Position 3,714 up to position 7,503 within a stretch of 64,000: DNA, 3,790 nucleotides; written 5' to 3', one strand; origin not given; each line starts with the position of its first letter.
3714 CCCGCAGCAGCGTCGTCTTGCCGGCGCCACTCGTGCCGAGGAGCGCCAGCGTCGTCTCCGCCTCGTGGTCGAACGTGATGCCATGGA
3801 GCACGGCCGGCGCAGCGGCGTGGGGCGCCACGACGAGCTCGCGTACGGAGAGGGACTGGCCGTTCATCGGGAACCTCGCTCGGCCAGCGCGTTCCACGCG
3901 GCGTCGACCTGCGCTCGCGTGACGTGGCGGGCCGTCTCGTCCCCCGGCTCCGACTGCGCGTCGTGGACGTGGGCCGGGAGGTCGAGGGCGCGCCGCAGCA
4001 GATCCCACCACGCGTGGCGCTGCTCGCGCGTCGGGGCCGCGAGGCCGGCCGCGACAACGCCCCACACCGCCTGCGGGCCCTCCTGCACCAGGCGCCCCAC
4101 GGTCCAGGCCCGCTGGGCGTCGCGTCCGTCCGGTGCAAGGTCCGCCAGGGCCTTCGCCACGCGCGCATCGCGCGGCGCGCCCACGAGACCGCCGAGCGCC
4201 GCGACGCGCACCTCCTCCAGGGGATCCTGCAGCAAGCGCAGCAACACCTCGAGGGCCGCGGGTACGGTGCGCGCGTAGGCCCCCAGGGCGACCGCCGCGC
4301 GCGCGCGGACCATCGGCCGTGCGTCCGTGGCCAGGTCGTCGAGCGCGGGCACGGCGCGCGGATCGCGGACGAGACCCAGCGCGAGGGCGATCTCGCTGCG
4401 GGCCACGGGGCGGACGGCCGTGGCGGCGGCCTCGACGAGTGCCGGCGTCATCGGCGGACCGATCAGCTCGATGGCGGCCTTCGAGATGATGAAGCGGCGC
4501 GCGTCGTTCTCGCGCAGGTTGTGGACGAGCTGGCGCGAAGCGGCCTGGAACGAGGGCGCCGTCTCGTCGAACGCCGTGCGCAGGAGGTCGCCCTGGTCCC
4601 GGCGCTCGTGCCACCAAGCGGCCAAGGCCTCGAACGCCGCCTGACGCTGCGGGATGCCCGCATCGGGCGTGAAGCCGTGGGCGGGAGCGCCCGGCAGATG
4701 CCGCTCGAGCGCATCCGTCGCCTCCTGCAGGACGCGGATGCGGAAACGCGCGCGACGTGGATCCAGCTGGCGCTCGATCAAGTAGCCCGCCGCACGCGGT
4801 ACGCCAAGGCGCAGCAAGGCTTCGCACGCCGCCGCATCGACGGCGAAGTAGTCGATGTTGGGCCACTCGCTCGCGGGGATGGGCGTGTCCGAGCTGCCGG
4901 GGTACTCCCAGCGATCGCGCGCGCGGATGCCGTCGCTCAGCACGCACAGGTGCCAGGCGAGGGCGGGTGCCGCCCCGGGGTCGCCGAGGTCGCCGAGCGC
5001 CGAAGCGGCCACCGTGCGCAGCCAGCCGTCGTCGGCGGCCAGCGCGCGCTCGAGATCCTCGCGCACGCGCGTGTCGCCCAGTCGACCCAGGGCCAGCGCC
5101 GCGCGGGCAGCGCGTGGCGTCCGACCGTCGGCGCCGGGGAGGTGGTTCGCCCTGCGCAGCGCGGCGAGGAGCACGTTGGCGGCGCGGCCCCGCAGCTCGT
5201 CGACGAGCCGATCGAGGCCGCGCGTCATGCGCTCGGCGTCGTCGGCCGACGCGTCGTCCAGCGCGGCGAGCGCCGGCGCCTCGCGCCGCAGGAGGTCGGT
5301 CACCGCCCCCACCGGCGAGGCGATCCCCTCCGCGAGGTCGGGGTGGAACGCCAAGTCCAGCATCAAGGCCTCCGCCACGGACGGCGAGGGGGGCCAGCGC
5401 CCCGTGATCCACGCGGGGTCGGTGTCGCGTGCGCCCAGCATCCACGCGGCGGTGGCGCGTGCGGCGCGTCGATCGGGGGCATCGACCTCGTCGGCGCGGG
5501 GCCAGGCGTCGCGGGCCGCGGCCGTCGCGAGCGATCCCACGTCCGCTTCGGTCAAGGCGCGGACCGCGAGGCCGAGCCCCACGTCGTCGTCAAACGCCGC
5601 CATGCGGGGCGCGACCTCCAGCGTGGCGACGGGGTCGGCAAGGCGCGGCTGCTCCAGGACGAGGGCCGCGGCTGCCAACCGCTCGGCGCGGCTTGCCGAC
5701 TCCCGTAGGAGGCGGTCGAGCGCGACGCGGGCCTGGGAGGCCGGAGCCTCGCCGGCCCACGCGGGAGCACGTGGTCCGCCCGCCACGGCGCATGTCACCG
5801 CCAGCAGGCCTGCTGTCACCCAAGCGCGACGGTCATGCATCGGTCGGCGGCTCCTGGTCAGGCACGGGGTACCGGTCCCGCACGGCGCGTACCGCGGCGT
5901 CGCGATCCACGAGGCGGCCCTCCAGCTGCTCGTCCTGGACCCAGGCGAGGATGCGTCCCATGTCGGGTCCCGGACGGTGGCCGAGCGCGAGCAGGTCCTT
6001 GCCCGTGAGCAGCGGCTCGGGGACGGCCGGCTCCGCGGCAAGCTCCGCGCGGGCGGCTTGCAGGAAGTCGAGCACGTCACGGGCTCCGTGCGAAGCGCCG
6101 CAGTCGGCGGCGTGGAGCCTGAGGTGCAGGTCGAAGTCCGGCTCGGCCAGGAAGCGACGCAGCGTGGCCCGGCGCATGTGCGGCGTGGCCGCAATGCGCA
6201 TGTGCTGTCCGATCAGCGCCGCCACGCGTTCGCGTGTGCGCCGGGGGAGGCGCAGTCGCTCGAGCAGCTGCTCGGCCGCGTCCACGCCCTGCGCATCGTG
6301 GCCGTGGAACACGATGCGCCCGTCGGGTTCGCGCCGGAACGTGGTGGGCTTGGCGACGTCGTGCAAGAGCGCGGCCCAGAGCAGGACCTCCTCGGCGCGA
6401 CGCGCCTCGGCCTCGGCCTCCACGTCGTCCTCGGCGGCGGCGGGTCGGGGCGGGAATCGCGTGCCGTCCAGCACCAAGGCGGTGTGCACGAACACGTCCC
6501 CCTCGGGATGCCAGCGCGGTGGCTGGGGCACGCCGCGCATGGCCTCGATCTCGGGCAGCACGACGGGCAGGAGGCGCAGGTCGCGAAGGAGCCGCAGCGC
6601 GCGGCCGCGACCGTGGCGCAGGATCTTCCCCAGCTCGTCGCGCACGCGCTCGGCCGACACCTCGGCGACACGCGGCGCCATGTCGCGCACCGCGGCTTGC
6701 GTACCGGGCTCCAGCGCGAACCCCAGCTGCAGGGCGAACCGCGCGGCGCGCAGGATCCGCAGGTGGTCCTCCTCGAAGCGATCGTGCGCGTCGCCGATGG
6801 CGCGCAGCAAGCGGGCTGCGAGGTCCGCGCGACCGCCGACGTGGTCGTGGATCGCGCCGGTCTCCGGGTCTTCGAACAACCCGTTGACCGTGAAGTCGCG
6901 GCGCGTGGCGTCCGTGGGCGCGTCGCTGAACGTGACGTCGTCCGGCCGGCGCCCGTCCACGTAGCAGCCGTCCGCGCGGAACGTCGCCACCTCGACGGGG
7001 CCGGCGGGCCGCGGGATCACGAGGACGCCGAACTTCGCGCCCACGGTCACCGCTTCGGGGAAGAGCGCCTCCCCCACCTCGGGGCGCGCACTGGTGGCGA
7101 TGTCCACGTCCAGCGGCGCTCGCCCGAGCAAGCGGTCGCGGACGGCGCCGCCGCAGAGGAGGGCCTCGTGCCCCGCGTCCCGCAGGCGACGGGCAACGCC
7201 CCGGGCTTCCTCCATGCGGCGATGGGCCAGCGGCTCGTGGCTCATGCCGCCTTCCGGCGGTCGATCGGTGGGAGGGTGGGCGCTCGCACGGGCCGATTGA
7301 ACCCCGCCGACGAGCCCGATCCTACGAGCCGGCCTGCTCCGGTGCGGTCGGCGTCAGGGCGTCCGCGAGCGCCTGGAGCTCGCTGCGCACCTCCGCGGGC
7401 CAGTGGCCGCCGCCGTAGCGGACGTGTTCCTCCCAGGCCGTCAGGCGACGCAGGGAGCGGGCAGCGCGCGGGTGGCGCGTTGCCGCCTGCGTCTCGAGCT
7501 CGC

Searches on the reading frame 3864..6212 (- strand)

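Call 54: search_protein_families(library=pfam, proteins=[window:3864-6212:-], max_evalue=0.00001)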
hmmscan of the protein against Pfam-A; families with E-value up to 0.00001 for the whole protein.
window:3864-6212:- (782 aa): 1 family
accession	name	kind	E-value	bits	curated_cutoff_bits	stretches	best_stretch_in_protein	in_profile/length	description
PF13646.12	HEAT_2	-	7.4e-23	81.1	27.7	4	590-673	2-84/88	HEAT repeats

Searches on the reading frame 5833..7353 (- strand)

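Call 54: search_protein_families(library=pfam, proteins=[window:5833-7353:-], max_evalue=0.00001)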
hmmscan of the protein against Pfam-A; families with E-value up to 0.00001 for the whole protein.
window:5833-7353:- (506 aa): 4 families
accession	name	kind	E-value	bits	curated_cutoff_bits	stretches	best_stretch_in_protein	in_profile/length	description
PF01743.26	PolyA_pol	-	1.4e-27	96.9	23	1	66-184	3-126/126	Poly A polymerase head domain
PF12627.12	PolyA_pol_RNAbd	-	1.6e-17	63.4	22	1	211-271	1-62/64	Probable RNA and SrmB- binding site of polymerase A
PF01966.28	HD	-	1.7e-08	35.2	22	1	318-389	21-90/116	HD domain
PF13735.12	tRNA_NucTran2_2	-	4e-06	27.3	27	1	449-489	105-146/149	tRNA nucleotidyltransferase domain 2 putative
